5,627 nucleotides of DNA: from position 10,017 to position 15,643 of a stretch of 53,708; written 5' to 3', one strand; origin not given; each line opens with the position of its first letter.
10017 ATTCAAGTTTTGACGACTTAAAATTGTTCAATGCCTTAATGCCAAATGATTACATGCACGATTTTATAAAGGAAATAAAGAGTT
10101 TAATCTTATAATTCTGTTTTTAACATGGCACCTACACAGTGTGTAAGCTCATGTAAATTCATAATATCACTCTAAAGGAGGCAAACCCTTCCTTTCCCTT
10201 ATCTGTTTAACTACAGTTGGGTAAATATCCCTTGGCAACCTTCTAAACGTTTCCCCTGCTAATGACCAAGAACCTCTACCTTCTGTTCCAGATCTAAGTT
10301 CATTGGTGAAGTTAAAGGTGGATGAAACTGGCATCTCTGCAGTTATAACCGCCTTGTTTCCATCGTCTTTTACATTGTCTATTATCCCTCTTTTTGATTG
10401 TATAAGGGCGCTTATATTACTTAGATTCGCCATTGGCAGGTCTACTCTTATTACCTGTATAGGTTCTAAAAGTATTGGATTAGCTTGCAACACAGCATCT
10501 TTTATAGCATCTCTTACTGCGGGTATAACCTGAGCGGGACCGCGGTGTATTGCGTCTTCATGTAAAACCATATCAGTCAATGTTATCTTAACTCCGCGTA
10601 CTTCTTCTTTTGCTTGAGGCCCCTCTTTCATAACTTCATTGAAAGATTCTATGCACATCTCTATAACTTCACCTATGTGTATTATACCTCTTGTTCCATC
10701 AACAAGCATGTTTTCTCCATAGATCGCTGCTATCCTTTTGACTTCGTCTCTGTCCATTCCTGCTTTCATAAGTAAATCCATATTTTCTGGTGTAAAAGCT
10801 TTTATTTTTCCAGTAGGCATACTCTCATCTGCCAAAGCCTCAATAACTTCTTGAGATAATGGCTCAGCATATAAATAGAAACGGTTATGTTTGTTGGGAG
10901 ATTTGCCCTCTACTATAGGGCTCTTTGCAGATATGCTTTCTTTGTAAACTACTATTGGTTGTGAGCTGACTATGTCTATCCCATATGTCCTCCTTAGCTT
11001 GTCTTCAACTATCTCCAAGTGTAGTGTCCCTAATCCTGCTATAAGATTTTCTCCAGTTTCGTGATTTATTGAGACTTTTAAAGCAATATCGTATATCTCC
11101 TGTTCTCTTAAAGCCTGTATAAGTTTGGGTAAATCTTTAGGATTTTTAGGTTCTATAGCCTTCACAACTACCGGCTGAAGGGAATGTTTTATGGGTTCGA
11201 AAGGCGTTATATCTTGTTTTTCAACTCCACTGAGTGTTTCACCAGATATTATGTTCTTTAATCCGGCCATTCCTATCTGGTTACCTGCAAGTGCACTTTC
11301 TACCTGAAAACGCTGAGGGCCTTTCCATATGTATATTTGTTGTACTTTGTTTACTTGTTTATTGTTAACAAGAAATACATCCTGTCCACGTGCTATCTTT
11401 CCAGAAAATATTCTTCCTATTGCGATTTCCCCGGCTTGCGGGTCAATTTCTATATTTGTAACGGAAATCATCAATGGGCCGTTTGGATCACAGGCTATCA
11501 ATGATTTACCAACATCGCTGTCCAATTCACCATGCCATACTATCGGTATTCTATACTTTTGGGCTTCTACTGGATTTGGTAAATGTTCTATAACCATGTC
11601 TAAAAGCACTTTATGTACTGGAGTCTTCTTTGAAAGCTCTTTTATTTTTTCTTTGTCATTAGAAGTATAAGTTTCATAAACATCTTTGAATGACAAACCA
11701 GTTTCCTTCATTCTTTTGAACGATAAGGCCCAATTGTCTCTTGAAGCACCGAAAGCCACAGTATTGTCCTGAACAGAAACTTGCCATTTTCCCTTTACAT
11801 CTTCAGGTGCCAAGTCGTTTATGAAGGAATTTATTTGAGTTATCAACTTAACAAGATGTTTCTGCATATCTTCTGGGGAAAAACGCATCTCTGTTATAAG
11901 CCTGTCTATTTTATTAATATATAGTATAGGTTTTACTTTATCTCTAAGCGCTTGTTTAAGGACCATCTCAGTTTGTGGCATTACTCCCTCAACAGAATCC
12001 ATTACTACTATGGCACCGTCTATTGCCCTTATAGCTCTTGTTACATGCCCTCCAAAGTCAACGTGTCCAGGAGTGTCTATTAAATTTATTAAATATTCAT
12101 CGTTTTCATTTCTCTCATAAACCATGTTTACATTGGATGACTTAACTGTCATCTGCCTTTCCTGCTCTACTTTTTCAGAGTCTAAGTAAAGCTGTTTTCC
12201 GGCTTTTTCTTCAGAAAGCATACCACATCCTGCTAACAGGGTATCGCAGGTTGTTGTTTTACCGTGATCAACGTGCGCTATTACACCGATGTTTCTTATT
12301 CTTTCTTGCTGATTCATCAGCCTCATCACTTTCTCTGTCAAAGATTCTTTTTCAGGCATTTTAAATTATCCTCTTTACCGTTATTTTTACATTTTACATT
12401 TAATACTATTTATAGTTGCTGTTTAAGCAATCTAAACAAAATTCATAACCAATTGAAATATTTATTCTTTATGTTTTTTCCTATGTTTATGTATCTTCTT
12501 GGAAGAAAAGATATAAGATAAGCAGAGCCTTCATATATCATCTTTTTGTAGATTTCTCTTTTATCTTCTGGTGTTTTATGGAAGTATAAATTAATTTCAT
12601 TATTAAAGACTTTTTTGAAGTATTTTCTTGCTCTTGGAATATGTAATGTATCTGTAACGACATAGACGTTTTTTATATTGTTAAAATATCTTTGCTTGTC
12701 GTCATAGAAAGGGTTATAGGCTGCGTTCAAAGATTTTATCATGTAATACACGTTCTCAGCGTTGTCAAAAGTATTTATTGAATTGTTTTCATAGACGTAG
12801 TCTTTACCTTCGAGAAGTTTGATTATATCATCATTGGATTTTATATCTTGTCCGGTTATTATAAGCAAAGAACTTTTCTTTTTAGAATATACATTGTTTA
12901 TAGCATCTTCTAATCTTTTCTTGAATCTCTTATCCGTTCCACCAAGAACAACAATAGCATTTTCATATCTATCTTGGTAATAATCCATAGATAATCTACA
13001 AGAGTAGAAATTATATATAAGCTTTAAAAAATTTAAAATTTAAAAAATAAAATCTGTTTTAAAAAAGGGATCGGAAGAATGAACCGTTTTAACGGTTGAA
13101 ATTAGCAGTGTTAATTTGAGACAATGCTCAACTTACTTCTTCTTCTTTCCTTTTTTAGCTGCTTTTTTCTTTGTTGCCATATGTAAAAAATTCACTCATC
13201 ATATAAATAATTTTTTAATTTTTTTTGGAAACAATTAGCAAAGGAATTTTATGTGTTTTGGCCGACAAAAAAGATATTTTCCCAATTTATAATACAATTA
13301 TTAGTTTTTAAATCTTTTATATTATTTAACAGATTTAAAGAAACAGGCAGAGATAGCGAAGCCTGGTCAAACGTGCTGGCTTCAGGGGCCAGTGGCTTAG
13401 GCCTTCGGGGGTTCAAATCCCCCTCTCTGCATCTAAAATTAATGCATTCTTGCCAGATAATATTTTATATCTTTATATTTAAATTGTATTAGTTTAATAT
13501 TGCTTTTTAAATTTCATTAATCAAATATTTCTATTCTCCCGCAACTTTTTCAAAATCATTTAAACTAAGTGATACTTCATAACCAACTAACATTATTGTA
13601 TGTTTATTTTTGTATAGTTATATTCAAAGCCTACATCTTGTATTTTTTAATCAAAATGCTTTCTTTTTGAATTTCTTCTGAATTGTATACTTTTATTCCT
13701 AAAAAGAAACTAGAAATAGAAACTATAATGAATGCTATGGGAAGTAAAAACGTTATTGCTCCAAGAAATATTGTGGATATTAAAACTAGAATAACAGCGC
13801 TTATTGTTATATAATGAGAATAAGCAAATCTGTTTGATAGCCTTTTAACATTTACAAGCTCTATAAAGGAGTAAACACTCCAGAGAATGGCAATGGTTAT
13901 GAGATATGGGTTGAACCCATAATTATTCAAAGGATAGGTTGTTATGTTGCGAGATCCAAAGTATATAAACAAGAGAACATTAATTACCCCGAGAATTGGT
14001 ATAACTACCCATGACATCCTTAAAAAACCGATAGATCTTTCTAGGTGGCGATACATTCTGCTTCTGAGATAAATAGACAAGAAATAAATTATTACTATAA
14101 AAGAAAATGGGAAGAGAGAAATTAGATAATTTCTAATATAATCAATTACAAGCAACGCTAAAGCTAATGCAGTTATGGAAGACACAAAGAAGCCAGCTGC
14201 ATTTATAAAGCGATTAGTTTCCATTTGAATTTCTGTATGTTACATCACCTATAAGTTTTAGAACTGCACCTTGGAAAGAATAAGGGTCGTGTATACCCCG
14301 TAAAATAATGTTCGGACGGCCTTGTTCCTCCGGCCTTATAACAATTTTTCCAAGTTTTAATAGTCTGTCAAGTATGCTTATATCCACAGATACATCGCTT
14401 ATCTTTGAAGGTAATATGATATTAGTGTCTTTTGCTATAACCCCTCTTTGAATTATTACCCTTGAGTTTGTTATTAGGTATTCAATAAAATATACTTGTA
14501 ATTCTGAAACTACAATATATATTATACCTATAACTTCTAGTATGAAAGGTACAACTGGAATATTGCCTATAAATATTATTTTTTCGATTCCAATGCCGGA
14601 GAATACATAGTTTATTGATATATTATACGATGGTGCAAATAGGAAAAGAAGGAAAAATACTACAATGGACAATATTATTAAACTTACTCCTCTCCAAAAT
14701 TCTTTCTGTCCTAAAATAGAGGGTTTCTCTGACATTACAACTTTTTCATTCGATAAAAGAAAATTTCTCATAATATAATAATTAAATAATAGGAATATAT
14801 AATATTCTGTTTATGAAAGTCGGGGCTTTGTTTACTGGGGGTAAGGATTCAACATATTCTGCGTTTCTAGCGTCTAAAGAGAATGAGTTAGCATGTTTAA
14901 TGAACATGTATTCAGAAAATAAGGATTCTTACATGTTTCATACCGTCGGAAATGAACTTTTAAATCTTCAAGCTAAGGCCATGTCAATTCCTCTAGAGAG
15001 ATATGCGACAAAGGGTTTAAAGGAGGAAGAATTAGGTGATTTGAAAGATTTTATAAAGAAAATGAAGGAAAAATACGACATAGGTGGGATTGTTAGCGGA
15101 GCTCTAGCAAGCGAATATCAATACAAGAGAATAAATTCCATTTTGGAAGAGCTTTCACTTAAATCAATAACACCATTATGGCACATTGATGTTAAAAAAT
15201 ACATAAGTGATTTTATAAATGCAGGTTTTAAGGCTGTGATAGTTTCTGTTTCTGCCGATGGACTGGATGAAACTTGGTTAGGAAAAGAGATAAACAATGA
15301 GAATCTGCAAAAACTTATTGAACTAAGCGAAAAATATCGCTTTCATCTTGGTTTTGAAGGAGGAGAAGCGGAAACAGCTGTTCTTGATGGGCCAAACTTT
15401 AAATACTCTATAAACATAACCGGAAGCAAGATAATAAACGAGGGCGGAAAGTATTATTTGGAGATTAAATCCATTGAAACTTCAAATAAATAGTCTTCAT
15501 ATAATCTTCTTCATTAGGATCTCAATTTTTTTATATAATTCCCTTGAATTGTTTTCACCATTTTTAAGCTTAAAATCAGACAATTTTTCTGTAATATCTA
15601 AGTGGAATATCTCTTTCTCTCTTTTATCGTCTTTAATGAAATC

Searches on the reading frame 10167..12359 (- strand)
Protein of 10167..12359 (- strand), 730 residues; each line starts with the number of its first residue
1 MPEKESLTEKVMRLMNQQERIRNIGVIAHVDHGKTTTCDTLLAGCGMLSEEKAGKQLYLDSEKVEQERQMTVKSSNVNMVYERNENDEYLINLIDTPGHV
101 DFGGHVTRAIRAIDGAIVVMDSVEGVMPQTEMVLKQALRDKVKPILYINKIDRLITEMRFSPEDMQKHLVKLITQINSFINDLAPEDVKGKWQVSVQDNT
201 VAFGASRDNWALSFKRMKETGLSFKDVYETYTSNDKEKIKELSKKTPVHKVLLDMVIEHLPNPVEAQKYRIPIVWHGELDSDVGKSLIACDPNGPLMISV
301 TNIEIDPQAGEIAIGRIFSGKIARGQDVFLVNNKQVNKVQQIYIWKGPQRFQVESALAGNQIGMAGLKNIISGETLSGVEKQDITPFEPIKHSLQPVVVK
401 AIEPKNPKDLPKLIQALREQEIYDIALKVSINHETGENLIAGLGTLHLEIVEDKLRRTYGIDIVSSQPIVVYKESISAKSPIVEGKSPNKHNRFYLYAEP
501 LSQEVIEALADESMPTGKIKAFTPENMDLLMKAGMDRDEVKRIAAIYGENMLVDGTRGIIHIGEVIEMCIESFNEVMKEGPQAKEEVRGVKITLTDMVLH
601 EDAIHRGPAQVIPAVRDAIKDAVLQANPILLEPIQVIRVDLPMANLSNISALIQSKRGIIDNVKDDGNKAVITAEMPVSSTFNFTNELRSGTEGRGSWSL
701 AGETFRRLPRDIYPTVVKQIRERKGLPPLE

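Call 7: search_protein_families(library=pfam, proteins=[window:10167-12359:-], max_evalue=0.001)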
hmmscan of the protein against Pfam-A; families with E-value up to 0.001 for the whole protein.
window:10167-12359:- (730 aa): 7 families
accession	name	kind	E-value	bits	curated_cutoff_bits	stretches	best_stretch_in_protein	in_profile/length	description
PF00009.33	GTP_EFTU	-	2.5e-51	174.4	26.5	1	19-261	1-187/188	Elongation factor Tu GTP binding domain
PF03764.24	EFG_IV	-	1.1e-20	74.1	24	1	530-627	20-121/121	Elongation factor G, domain IV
PF14492.12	EFG_III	-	4e-18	65.7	27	1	395-464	3-72/75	Elongation Factor G, domain III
PF00679.30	EFG_C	-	2.2e-17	63.3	27.9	1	630-713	2-86/89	Elongation factor G C-terminus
PF03144.31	GTP_EFTU_D2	-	2.2e-12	47.6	30.3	1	310-376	1-72/73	Elongation factor Tu domain 2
PF22042.2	EF-G_D2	-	3.9e-10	40.1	27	1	297-377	3-82/84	Elongation factor G domain 2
PF01926.29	MMR_HSR1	-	0.00046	20.7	21.9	0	62-150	24-113/113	50S ribosome-binding GTPase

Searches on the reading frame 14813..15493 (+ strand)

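Call 84: search_protein_families(library=pfam, proteins=[window:14813-15493:+], max_evalue=0.001)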
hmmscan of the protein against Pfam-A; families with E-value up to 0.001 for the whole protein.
window:14813-15493:+ (226 aa): 1 family
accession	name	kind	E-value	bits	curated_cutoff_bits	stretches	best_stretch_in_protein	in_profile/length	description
PF01902.24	Diphthami_syn_2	-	2e-64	217.5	23.2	1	1-221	1-217/219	Diphthamide synthase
